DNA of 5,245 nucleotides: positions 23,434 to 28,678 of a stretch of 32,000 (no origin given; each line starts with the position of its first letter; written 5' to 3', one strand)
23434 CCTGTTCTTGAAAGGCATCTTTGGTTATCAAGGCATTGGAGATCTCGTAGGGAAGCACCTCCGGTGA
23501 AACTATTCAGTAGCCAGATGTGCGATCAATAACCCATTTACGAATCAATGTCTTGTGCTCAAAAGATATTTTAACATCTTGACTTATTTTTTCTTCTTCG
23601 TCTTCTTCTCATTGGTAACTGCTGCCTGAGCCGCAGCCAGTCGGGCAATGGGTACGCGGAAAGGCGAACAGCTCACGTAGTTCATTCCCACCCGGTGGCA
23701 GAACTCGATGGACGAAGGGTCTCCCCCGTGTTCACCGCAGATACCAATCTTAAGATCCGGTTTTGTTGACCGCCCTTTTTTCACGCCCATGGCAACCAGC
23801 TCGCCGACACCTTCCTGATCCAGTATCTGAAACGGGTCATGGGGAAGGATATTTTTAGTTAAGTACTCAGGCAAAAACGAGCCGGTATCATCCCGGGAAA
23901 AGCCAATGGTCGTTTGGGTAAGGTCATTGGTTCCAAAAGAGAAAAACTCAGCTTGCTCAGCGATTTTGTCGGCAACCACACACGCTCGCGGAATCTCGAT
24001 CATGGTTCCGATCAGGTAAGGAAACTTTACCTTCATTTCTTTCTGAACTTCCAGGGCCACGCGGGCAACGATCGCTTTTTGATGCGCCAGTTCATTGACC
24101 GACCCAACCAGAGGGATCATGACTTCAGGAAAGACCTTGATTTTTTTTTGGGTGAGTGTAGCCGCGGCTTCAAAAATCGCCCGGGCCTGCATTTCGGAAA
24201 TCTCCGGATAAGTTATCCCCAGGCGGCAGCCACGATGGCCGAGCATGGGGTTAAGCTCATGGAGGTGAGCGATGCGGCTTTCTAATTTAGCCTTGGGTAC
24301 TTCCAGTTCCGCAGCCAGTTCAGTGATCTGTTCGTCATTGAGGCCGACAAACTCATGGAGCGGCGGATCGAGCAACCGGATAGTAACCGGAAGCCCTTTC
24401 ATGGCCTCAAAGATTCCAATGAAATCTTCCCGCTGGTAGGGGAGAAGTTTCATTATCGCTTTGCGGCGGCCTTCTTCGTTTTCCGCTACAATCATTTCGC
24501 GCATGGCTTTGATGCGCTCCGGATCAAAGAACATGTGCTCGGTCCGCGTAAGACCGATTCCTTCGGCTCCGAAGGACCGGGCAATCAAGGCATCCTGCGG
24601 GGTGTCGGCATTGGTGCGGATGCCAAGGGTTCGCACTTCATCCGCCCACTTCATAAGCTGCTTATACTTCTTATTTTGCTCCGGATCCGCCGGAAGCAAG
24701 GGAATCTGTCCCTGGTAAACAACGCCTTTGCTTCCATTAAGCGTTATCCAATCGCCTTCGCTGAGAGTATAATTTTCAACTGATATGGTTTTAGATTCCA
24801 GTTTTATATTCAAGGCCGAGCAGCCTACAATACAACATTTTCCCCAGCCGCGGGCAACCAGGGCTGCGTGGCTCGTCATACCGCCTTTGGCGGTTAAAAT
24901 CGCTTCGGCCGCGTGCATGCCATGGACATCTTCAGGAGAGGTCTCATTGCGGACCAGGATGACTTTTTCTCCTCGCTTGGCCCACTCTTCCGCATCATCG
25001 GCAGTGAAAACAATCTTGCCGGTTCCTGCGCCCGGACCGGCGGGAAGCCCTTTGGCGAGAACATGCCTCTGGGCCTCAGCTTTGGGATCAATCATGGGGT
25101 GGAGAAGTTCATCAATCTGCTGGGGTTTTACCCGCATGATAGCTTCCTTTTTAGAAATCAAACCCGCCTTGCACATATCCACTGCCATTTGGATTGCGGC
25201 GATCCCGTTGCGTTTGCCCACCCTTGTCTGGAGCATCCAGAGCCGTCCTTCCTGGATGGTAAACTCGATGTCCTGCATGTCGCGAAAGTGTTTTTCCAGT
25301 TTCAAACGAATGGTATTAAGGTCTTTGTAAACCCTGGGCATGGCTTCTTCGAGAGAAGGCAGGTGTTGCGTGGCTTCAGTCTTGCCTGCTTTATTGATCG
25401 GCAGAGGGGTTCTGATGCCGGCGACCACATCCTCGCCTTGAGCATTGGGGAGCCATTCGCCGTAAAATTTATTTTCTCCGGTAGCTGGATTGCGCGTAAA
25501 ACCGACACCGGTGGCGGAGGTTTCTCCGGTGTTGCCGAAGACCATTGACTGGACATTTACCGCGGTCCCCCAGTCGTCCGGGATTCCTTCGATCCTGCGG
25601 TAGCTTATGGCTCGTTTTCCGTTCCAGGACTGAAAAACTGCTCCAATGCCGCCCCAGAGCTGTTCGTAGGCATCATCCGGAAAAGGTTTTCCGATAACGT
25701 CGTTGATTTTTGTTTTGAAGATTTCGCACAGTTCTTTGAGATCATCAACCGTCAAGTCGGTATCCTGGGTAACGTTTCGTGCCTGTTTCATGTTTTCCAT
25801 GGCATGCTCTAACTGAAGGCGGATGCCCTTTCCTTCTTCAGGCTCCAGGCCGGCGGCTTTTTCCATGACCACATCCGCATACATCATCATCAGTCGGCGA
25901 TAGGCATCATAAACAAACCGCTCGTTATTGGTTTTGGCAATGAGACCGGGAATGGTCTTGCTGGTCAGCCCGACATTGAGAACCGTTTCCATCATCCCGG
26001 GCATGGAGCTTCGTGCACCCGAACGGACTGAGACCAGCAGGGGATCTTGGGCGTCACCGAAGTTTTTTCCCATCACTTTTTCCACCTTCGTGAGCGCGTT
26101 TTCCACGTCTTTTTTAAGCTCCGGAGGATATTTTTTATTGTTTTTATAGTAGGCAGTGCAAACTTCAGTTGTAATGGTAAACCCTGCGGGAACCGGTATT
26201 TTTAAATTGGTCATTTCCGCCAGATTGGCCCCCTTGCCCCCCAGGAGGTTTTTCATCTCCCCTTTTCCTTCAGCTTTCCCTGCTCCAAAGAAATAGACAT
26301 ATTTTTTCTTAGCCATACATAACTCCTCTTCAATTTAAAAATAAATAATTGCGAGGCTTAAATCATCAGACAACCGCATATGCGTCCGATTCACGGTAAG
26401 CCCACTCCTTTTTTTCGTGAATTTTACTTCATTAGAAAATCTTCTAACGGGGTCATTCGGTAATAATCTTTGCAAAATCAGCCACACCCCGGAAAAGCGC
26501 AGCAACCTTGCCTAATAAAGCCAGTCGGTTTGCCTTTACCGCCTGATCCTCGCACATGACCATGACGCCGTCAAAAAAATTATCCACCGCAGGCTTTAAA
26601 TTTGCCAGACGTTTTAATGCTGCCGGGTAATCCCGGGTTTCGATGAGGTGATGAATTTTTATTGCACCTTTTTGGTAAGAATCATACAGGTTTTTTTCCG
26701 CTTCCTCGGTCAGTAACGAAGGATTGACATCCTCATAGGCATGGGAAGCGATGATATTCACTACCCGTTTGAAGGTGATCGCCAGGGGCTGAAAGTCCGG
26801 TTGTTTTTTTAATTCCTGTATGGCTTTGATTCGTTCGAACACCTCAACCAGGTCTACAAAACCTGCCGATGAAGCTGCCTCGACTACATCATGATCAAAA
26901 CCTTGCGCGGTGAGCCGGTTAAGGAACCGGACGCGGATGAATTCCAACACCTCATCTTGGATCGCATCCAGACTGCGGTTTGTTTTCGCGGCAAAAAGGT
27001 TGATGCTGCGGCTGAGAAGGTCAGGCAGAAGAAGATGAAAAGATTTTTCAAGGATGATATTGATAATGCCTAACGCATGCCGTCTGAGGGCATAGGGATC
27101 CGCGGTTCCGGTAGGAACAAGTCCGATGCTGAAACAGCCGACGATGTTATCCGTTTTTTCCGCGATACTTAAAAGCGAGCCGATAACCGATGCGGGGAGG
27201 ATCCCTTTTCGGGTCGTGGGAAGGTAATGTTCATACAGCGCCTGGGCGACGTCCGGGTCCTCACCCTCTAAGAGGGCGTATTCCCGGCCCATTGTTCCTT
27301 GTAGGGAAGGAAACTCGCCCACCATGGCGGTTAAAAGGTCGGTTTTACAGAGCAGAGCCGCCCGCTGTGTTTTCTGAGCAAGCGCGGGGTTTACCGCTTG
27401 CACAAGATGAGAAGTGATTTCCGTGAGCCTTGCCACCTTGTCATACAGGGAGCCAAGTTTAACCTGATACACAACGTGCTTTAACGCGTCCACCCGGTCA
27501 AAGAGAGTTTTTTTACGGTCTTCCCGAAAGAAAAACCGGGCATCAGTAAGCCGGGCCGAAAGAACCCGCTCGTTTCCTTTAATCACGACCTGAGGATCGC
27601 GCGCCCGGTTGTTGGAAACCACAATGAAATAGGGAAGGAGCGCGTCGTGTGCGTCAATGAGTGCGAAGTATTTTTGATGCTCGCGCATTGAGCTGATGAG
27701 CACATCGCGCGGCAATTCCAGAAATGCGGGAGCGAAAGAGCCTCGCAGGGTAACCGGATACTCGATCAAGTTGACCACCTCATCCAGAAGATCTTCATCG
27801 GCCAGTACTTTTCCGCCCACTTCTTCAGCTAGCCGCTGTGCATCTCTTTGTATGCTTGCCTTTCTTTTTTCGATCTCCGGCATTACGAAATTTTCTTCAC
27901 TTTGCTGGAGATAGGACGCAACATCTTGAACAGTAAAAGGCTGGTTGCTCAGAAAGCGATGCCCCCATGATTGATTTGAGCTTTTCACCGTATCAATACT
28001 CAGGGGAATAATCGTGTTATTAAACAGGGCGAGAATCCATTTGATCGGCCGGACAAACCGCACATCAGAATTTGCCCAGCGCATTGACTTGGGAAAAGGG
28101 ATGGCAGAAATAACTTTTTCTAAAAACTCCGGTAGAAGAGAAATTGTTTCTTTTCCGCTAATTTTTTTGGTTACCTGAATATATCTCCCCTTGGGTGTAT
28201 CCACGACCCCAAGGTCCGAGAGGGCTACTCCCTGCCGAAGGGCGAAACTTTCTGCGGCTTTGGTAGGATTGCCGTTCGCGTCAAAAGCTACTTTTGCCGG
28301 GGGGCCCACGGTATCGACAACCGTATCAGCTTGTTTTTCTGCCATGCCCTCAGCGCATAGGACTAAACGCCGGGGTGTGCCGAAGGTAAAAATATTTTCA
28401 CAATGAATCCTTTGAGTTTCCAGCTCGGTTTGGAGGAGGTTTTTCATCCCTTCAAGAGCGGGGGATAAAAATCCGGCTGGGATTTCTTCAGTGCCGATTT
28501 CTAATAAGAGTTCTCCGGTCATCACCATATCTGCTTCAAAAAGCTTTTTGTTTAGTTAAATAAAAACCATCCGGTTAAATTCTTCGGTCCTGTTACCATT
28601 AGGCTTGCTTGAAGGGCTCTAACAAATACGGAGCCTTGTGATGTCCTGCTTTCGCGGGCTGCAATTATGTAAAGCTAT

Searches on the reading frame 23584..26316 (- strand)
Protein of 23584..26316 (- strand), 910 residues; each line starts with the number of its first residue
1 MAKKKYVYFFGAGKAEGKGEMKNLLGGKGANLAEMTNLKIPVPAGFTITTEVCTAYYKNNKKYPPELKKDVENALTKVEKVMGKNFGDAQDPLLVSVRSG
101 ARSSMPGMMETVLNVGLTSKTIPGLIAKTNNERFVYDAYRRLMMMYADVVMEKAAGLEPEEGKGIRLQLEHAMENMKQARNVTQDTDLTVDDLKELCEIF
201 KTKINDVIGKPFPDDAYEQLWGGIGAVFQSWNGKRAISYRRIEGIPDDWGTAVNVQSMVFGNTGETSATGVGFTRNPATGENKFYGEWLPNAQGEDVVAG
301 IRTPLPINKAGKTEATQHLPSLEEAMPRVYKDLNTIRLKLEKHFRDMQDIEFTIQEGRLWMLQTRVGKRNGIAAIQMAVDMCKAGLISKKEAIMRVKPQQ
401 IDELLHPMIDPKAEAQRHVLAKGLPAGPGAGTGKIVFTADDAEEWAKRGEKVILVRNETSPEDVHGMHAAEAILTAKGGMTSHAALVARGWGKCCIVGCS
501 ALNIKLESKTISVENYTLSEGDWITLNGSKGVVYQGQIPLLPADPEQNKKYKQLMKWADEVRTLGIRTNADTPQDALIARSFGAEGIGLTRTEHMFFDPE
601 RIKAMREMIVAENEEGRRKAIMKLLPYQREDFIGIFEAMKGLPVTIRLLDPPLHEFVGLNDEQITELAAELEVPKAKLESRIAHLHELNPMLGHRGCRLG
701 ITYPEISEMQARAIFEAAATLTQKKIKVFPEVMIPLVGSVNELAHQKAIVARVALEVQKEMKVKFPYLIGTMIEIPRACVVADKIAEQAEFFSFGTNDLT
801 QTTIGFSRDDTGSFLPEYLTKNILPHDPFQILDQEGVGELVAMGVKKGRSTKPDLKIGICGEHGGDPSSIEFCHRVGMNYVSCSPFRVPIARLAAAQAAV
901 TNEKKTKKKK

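Call 44: search_protein_families(library=pfam, max_evalue=0.00001, proteins=[window:23584-26316:-])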
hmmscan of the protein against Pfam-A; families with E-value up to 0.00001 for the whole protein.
window:23584-26316:- (910 aa): 3 families
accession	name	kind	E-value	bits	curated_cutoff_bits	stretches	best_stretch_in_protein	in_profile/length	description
PF02896.24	PEP-utilizers_C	-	2e-84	283.7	22.8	1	546-899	2-292/293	PEP-utilising enzyme, PEP-binding domain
PF01326.24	PPDK_N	-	4.5e-54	184.4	27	2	66-372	76-314/328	Pyruvate phosphate dikinase, AMP/ATP-binding domain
PF00391.29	PEP-utilizers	-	5.4e-24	84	23.1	1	450-531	3-72/72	PEP-utilising enzyme, mobile domain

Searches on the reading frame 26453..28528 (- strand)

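Call 43: search_protein_families(library=pfam, max_evalue=0.00001, proteins=[window:26453-28528:-])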
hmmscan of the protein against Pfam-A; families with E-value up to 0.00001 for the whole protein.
window:26453-28528:- (691 aa): 2 families
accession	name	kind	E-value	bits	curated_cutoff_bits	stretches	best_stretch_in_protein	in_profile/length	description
PF02092.22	tRNA_synt_2f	-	2e-204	680.9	29.2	1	7-552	1-534/536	Glycyl-tRNA synthetase beta subunit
PF05746.21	DALR_1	-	8.2e-08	32.8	22.3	1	586-680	5-103/117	DALR anticodon binding domain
